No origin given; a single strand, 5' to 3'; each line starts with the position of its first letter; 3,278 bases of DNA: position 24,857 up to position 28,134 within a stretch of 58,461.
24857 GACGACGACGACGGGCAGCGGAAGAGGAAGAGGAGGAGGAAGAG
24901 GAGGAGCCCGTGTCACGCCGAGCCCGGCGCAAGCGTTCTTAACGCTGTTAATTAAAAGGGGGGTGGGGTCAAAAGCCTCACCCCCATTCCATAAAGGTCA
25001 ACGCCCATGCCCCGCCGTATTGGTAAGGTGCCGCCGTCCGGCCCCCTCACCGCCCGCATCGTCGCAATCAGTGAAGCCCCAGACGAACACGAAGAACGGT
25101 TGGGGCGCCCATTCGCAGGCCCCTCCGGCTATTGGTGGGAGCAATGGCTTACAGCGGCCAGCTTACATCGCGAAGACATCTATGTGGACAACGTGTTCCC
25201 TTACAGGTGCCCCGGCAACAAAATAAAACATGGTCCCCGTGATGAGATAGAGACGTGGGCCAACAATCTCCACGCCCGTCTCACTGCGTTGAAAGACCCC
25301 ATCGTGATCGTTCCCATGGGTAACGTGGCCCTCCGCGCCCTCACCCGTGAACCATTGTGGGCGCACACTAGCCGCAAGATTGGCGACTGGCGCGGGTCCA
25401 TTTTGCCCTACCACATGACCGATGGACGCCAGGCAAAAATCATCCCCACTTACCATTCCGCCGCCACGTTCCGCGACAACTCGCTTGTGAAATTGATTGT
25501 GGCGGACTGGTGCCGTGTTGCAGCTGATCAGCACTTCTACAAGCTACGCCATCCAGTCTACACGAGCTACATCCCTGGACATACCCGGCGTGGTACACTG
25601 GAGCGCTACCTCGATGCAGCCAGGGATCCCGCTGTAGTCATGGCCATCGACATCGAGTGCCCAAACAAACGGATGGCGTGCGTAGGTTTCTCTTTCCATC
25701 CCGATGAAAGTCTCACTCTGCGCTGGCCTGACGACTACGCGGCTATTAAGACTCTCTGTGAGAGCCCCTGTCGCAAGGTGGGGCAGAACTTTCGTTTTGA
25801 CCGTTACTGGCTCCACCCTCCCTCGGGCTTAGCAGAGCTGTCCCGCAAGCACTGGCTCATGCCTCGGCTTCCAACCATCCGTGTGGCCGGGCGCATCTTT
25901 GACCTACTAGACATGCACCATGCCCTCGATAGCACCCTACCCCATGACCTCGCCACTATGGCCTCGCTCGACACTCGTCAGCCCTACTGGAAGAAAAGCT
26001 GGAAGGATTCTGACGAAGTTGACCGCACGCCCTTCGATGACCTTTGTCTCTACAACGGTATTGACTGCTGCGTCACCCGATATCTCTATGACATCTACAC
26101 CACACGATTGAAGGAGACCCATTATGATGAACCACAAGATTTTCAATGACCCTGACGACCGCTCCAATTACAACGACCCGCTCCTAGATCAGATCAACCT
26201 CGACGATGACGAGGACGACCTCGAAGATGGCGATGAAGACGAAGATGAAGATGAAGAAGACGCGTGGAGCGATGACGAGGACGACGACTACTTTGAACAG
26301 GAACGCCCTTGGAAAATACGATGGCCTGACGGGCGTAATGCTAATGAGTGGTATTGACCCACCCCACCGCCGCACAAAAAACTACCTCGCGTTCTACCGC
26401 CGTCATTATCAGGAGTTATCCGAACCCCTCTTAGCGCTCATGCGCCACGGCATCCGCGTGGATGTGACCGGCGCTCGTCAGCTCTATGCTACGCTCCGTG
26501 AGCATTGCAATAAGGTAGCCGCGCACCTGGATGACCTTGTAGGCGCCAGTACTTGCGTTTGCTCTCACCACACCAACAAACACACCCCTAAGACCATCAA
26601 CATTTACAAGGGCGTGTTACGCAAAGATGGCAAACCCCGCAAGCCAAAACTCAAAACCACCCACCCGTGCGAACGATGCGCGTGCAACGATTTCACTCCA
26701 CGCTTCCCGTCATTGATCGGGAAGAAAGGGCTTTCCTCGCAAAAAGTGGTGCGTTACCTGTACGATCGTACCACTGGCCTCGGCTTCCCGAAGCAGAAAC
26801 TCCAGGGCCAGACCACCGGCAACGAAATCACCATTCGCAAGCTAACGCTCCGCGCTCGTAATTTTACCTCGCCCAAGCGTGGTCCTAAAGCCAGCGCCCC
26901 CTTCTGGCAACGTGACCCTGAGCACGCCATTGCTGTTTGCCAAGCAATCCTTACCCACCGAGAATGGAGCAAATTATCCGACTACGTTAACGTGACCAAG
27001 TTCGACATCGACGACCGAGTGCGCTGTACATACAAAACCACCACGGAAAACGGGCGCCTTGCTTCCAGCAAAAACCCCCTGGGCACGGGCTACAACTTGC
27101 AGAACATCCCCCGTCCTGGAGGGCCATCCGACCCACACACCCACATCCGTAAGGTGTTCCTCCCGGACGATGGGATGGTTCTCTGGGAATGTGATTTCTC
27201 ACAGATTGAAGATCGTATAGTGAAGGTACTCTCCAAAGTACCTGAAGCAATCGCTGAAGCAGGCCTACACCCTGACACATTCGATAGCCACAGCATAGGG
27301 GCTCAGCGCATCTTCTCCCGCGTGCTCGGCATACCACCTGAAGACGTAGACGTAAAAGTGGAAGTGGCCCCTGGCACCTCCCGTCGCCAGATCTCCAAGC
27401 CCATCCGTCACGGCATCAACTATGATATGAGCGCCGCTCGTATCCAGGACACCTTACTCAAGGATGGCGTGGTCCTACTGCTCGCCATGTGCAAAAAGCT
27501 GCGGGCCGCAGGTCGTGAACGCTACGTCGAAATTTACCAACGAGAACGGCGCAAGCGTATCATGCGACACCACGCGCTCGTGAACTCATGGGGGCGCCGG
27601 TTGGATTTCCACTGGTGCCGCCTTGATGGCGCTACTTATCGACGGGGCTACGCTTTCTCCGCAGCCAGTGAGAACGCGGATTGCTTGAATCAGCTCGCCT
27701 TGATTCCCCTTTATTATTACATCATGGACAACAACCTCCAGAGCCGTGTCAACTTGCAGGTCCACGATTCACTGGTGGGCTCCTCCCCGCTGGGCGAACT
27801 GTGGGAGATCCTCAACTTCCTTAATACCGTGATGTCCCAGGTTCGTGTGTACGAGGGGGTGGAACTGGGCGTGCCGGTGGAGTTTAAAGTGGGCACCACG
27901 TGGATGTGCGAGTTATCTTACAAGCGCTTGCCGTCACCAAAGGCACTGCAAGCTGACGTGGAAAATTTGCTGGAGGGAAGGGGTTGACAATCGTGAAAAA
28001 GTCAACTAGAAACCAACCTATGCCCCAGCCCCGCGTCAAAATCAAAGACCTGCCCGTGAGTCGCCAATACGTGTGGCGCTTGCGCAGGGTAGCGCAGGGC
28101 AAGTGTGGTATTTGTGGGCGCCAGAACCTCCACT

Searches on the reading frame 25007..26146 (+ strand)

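Call 42: search_protein_families(library=phrogs, max_evalue=0.001, proteins=[window:25007-26146:+])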
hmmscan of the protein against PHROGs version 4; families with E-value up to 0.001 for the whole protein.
window:25007-26146:+ (380 aa): 1 family
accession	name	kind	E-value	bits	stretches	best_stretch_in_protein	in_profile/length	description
phrog_17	-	DNA, RNA and nucleotide metabolism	1.5e-17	63.9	1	16-371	480-831/1445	DNA polymerase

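Call 67: search_protein_families(library=pfam, max_evalue=0.01, proteins=[window:25007-26146:+])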
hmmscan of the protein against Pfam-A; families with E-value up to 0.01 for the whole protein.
window:25007-26146:+ (380 aa): 2 families
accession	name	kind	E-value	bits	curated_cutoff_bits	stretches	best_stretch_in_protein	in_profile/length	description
PF03167.25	UDG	-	3.8e-19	69.6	24.3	1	10-159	2-126/141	Uracil DNA glycosylase superfamily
PF01612.26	DNA_pol_A_exo1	-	0.00078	19.7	23.6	1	238-367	58-171/173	3'-5' exonuclease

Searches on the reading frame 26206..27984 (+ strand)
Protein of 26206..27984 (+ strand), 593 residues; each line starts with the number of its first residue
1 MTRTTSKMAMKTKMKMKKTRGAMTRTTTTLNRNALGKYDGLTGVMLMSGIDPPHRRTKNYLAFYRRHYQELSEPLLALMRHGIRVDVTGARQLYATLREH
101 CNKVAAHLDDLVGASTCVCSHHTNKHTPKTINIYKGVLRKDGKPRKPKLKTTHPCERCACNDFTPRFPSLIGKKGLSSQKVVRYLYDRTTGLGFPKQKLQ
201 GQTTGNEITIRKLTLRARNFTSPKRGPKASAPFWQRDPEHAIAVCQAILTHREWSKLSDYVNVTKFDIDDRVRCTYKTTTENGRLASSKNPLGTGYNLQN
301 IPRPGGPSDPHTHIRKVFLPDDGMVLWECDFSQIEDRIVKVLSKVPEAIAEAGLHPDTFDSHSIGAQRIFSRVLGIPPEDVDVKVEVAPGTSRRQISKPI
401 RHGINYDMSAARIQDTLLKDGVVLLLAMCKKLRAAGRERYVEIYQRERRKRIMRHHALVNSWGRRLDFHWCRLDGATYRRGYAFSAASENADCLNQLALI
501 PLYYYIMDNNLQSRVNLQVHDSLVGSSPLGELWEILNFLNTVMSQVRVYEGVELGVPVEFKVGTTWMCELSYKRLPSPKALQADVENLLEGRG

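Call 42: search_protein_families(library=phrogs, max_evalue=0.001, proteins=[window:26206-27984:+])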
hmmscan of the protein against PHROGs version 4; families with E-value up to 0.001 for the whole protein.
window:26206-27984:+ (593 aa): 3 families
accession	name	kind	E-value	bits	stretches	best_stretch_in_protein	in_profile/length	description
phrog_17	-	DNA, RNA and nucleotide metabolism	1.1e-40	140.6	1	64-567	836-1231/1445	DNA polymerase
phrog_2573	-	DNA, RNA and nucleotide metabolism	3.3e-07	30.8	0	492-573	194-281/336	DNA polymerase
phrog_5995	-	DNA, RNA and nucleotide metabolism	6.6e-05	23.6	1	495-573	96-182/236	DNA polymerase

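Call 67: search_protein_families(library=pfam, max_evalue=0.01, proteins=[window:26206-27984:+])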
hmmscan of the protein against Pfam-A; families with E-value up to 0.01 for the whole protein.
window:26206-27984:+ (593 aa): 1 family
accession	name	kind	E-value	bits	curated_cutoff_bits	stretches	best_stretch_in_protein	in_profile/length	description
PF00476.26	DNA_pol_A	-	2.6e-25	89.6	34.3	1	224-567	55-380/381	DNA polymerase family A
